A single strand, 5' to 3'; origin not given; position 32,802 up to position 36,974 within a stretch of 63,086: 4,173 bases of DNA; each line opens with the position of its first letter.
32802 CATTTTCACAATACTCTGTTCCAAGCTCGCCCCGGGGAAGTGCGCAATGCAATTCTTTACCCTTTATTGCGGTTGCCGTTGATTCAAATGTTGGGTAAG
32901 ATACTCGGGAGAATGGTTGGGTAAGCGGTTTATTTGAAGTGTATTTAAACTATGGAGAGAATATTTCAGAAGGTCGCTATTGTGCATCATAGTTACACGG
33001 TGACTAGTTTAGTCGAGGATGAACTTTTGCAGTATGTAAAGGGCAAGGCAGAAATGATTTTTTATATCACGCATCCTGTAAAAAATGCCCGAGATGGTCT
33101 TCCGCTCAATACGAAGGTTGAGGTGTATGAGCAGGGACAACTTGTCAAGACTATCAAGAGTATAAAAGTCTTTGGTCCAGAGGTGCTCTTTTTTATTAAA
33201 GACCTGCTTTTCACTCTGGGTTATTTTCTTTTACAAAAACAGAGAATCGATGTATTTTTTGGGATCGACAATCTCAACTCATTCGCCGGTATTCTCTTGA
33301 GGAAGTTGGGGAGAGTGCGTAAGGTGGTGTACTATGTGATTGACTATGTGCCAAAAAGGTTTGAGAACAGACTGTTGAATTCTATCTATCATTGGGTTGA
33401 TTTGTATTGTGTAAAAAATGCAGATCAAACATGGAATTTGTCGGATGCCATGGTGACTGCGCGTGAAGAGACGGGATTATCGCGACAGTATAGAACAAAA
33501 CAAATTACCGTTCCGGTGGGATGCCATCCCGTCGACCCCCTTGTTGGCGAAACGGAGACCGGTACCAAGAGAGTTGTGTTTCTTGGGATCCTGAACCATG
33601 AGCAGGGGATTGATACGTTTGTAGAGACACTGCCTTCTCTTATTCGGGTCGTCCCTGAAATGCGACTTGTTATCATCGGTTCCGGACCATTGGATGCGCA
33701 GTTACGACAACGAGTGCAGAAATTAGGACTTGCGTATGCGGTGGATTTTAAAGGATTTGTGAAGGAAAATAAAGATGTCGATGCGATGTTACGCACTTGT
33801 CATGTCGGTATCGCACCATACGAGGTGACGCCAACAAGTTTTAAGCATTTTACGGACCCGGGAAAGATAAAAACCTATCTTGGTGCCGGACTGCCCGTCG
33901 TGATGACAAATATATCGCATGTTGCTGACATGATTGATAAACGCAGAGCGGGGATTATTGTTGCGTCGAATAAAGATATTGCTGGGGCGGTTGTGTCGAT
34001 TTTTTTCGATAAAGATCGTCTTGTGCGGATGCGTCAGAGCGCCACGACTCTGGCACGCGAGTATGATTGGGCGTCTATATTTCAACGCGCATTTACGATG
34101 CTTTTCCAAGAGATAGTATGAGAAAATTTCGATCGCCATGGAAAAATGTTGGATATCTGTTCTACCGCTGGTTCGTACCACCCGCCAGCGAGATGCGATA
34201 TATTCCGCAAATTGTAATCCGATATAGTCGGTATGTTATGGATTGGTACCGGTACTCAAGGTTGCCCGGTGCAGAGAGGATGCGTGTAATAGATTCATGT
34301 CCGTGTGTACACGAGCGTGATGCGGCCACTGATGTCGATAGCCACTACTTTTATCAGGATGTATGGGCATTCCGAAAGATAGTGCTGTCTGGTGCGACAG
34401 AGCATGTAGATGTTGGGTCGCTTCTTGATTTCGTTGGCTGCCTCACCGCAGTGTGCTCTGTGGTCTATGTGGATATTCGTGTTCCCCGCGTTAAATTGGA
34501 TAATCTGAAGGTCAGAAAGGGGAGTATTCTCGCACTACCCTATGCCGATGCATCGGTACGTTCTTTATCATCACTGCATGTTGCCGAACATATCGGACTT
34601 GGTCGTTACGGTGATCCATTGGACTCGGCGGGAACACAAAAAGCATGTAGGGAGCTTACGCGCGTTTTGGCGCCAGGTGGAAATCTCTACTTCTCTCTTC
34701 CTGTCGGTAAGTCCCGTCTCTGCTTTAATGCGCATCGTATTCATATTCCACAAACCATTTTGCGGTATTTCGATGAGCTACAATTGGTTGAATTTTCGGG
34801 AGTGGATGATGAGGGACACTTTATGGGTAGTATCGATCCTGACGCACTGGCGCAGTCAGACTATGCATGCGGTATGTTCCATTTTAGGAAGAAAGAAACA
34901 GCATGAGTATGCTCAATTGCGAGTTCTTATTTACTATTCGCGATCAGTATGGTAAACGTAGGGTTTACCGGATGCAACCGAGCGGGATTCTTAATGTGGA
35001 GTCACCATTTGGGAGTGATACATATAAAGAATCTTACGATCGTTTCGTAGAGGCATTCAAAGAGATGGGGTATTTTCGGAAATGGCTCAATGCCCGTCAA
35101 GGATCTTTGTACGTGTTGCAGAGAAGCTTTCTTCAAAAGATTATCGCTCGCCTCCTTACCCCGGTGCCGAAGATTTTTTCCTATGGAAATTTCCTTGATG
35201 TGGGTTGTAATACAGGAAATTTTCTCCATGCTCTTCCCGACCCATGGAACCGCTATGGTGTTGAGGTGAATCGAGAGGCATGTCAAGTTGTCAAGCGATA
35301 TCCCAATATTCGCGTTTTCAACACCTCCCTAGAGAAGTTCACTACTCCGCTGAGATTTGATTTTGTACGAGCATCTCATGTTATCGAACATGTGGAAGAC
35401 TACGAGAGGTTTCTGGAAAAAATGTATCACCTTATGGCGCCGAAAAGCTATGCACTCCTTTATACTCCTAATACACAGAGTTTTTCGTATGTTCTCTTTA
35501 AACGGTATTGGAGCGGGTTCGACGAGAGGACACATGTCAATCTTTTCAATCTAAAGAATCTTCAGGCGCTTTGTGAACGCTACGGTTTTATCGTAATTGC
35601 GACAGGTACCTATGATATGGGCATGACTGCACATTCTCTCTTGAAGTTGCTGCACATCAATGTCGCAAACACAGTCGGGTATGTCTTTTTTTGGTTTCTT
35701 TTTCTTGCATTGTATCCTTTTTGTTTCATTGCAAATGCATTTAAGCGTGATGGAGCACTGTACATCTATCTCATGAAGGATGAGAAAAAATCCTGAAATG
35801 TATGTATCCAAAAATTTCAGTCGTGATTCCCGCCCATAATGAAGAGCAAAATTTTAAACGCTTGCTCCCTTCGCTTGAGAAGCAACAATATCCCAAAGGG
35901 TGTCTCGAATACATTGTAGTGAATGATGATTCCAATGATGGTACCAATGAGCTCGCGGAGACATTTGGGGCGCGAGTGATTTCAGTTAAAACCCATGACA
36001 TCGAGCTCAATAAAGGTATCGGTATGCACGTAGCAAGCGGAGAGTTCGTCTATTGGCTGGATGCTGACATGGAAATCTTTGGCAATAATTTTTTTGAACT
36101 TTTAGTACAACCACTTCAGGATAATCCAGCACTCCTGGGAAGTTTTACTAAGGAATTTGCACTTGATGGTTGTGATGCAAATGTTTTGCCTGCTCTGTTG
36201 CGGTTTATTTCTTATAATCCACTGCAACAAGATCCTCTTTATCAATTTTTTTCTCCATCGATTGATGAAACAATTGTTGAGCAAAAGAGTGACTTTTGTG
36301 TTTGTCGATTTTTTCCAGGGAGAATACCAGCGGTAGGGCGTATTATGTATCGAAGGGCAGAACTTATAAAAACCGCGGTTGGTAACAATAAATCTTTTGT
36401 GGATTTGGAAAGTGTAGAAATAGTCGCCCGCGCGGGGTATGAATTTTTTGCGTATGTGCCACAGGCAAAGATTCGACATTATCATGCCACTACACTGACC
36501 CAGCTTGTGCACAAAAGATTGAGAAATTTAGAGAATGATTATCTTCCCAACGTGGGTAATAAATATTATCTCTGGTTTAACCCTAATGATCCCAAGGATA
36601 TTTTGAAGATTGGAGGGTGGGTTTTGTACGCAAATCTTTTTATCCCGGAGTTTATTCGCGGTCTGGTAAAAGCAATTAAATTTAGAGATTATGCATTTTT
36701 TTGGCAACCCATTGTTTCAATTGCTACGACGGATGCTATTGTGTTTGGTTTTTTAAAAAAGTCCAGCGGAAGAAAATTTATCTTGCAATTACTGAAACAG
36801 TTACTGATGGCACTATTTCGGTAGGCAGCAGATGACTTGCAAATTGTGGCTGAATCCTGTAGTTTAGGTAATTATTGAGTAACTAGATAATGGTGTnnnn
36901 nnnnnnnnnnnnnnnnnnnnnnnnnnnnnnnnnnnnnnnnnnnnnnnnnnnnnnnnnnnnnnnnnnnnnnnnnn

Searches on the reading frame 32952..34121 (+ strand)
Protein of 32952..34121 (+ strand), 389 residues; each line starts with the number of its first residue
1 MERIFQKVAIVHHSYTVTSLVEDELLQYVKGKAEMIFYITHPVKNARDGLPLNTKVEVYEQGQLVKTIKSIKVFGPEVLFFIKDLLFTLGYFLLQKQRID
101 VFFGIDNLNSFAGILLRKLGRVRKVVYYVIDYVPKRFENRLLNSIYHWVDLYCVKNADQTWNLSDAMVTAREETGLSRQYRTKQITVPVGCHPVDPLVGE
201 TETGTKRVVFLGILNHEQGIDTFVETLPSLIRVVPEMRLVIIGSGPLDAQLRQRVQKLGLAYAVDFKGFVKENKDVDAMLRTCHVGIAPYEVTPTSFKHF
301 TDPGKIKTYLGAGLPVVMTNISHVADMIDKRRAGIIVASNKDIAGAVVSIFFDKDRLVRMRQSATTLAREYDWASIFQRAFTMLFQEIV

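Call 4: search_protein_families(library=pfam, proteins=[window:32952-34121:+], max_evalue=0.1)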
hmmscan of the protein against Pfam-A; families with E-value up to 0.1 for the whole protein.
window:32952-34121:+ (389 aa): 3 families
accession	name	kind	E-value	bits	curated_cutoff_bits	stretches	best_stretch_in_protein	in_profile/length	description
PF13692.12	Glyco_trans_1_4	-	7.7e-21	75.3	27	1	206-350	2-139/142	Glycosyl transferases group 1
PF00534.26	Glycos_transf_1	-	3.8e-18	66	26.4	1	203-364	13-169/172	Glycosyl transferases group 1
PF20706.3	GT4-conflict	-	0.028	13.8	26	0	201-289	193-288/385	Family 4 Glycosyltransferase in conflict systems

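Call 67: search_protein_families(library=ncbifam, proteins=[window:32952-34121:+], max_evalue=0.001)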
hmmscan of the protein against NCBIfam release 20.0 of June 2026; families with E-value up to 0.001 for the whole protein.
window:32952-34121:+ (389 aa): 19 families
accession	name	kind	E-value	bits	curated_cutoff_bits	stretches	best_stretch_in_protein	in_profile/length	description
TIGR04063.1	stp3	hypoth_equivalog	5.2e-12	45.4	442.05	1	207-379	215-387/397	TIGR04063 family PEP-CTERM/XrtA system glycosyltransferase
NF038295.1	EPS_HpsP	equivalog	5.5e-09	35.5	550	1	168-383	160-383/388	hormogonium polysaccharide biosynthesis glycosyltransferase HpsP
TIGR03088.1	stp2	hypoth_equivalog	2.1e-08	33.6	409.05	1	221-364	214-349/374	TIGR03088 family PEP-CTERM/XrtA system glycosyltransferase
NF041876.1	EPS_EpsE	equivalog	3.4e-08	33.1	400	1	199-364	208-372/389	exopolysaccharide biosynthesis GT4 family glycosyltransferase EpsE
TIGR04005.1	wcaL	equivalog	2.5e-07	29.9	537.6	1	214-359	231-377/406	colanic acid biosynthesis glycosyltransferase WcaL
NF046085.1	XrtY_assoc_Gly1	equivalog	1.1e-06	27.8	400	1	201-388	205-384/387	XrtY-associated glycosyltransferase XYAG1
NF007326.0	PRK09814.2-3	equivalog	7.2e-06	25.3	420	1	296-350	257-311/349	beta-1,6-galactofuranosyltransferase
NF047676.1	TeichurnBiosyTuaH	equivalog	7.2e-06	25.1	550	1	244-381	247-381/384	teichuronic acid biosynthesis protein TuaH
TIGR04157.1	glyco_rSAM_CFB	subfamily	1.1e-05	24.7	400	1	206-339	228-350/406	TIGR04157 family glycosyltransferase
NF041010.1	glycosy_Agl16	equivalog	1.5e-05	24.1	575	1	201-381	175-345/352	glycosylation protein Agl16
TIGR03999.1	thiol_BshA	equivalog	1.6e-05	24.1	273.7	1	235-378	228-364/375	N-acetyl-alpha-D-glucosaminyl L-malate synthase BshA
NF050056.1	ProtGlycPglH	equivalog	2.7e-05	23.4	600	1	200-382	174-348/354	GalNAc-alpha-(1->4)-GalNAc-alpha-(1->3)-diNAcBac-PP-undecaprenol alpha-1,4-N-acetyl-D-galactosaminyltransferase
TIGR03087.1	stp1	hypoth_equivalog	0.00012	21.4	316.65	1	204-380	223-390/397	TIGR03087 family PEP-CTERM/XrtA system glycosyltransferase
NF049988.1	MGlcDAGSynMgs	equivalog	0.00014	21.3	400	1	214-388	222-387/398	alpha-monoglucosyldiacylglycerol synthase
TIGR04047.1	MSMEG_0565_glyc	hypoth_equivalog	0.00016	20.9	259.85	0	310-379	297-366/373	MSMEG_0565 family glycosyltransferase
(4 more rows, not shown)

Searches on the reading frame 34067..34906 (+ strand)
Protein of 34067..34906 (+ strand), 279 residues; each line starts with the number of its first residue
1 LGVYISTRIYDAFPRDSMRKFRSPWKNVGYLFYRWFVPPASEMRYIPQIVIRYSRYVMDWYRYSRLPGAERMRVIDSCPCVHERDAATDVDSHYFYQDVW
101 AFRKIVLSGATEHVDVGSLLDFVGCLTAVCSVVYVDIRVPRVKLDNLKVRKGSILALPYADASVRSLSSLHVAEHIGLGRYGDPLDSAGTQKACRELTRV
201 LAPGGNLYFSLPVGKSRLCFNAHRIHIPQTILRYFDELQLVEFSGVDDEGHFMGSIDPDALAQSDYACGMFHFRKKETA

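Call 4: search_protein_families(library=pfam, proteins=[window:34067-34906:+], max_evalue=0.1)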
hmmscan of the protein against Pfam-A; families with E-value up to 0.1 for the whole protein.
window:34067-34906:+ (279 aa): 3 families
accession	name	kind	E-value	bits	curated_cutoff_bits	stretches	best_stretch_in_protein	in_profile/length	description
PF03269.20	DUF268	-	6.6e-12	46.1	25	1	168-226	67-125/176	Caenorhabditis protein of unknown function, DUF268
PF08241.18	Methyltransf_11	-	2.4e-05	25.3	21.2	1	131-209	20-95/95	Methyltransferase domain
PF13847.12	Methyltransf_31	-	0.033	14.3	27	1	143-218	52-118/145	Methyltransferase domain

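Call 67: search_protein_families(library=ncbifam, proteins=[window:34067-34906:+], max_evalue=0.001)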
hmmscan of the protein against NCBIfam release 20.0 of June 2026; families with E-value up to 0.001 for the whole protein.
window:34067-34906:+ (279 aa): 0 families

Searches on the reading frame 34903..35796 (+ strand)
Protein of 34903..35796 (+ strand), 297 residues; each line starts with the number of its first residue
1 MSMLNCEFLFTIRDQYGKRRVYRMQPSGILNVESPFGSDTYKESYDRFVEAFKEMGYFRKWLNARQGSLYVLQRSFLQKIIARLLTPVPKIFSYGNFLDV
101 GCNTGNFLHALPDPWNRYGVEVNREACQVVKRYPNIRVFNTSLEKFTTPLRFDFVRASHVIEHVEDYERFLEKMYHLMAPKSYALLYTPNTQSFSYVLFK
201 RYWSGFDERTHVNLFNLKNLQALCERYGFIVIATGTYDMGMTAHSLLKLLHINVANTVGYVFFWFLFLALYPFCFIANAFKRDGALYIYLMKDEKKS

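Call 4: search_protein_families(library=pfam, proteins=[window:34903-35796:+], max_evalue=0.1)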
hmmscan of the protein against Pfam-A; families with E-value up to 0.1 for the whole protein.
window:34903-35796:+ (297 aa): 5 families
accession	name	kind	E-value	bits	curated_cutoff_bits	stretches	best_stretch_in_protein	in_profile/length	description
PF13489.12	Methyltransf_23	-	1.4e-24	87.2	27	1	75-232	7-162/164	Methyltransferase domain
PF08242.18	Methyltransf_12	-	1.1e-09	39.4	30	1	98-180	1-94/98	Methyltransferase domain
PF08241.18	Methyltransf_11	-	8.6e-09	36.4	21.2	1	98-184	1-93/95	Methyltransferase domain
PF13649.12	Methyltransf_25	-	5.2e-08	33.9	27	1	98-180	2-95/97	Methyltransferase domain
PF13847.12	Methyltransf_31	-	0.00016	21.8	27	1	96-191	6-114/145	Methyltransferase domain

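Call 67: search_protein_families(library=ncbifam, proteins=[window:34903-35796:+], max_evalue=0.001)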
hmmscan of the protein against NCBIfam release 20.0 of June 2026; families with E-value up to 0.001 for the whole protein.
window:34903-35796:+ (297 aa): 3 families
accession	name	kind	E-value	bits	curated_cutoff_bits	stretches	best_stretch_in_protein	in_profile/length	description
TIGR03587.1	Pse_Me-ase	hypoth_equivalog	6e-09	36.3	112.05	1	80-184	33-136/204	pseudaminic acid biosynthesis-associated methylase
TIGR01983.1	UbiG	equivalog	1.6e-08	34.1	102.95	1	76-197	32-162/228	bifunctional 2-polyprenyl-6-hydroxyphenol methylase/3-demethylubiquinol 3-O-methyltransferase UbiG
TIGR02072.1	BioC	equivalog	1.4e-05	25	184.95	1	78-229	17-171/244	malonyl-ACP O-methyltransferase BioC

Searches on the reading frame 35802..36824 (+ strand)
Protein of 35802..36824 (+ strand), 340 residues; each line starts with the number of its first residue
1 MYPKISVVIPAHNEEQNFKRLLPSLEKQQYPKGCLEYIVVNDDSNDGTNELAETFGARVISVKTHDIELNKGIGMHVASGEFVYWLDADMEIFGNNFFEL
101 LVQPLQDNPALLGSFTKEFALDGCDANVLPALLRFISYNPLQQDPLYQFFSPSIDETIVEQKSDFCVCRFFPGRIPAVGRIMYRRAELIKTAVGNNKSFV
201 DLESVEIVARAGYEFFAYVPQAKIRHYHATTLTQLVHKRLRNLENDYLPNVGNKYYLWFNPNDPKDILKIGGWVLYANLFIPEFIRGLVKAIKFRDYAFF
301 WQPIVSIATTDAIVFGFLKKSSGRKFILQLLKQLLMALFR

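Call 4: search_protein_families(library=pfam, proteins=[window:35802-36824:+], max_evalue=0.1)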
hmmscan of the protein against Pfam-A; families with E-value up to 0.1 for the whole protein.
window:35802-36824:+ (340 aa): 3 families
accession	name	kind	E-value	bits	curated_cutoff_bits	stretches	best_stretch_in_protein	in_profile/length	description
PF00535.33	Glycos_transf_2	-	1.2e-18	68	23.3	1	6-118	1-118/168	Glycosyl transferase family 2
PF13641.12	Glyco_tranf_2_3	-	5.3e-06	27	27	1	3-242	1-227/230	Glycosyltransferase like family 2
PF10111.15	Glyco_tranf_2_2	-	0.027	14.4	27.3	1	6-97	1-99/276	Glycosyltransferase like family 2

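Call 9: search_protein_families(library=ncbifam, proteins=[window:35802-36824:+], max_evalue=1)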
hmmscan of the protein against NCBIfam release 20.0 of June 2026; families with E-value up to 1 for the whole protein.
window:35802-36824:+ (340 aa): 23 families
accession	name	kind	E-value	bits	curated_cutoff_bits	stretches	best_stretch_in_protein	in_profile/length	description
TIGR03965.1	mycofact_glyco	equivalog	4.5e-14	52.2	280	1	3-91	74-166/467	mycofactocin biosynthesis glycosyltransferase MftF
NF010496.0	PRK13915.1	equivalog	2.3e-13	49.9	262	1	4-109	32-146/307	glucosyl-3-phosphoglycerate synthase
TIGR04283.1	glyco_like_mftF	equivalog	4.5e-13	49.3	182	1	5-124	1-116/221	TIGR04283 family arsenosugar biosynthesis glycosyltransferase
NF007482.0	PRK10073.1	equivalog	1e-11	44.5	423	1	3-102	6-108/334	glycosyltransferase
TIGR03937.1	PgaC_IcaA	equivalog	8e-11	41.5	422.3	1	2-111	44-156/407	poly-beta-1,6-N-acetyl-D-glucosamine synthase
TIGR03469.1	HpnB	hypoth_equivalog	1e-10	41.2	379.25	1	2-57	43-97/386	hopene-associated glycosyltransferase HpnB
NF041875.1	EPS_EpsD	equivalog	1e-09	38.2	370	1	5-93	1-93/325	exopolysaccharide biosynthesis glycosyltransferase EpsD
NF050050.1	ProtGlycPglI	equivalog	6.7e-08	32.2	500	1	3-101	2-105/306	GalNAc(5)-diNAcBac-PP-undecaprenol beta-1,3-glucosyltransferase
NF041865.1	EpsU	equivalog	2.3e-06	26.9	700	1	4-73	40-108/394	exopolysaccharide biosynthesis GT2 family glycosyltransferase EpsU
NF047683.1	TeichurnBiosyTuaG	equivalog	7.6e-06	25.7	400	1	3-90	6-97/252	teichuronic acid biosynthesis protein TuaG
TIGR04182.1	glyco_TIGR04182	equivalog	2.6e-05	23.8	325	1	5-105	2-97/293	S-layer glycoprotein N-glycosyltransferase AglJ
TIGR03111.1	glyc2_xrt_Gpos1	hypoth_equivalog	3.5e-05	22.8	363.95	1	2-89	48-141/439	TIGR03111 family XrtG-associated glycosyltransferase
NF045692.1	OglycostaseCruG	equivalog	0.00011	21.3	600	1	4-54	42-90/386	2'-O-glycosyltransferase CruG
NF038302.1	EPS_HpsE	equivalog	0.00024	20.2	300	1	4-60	2-59/307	hormogonium polysaccharide biosynthesis glycosyltransferase HpsE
TIGR04009.1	wcaE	equivalog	0.00036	19.9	369.2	1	22-97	20-99/248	colanic acid biosynthesis glycosyltransferase WcaE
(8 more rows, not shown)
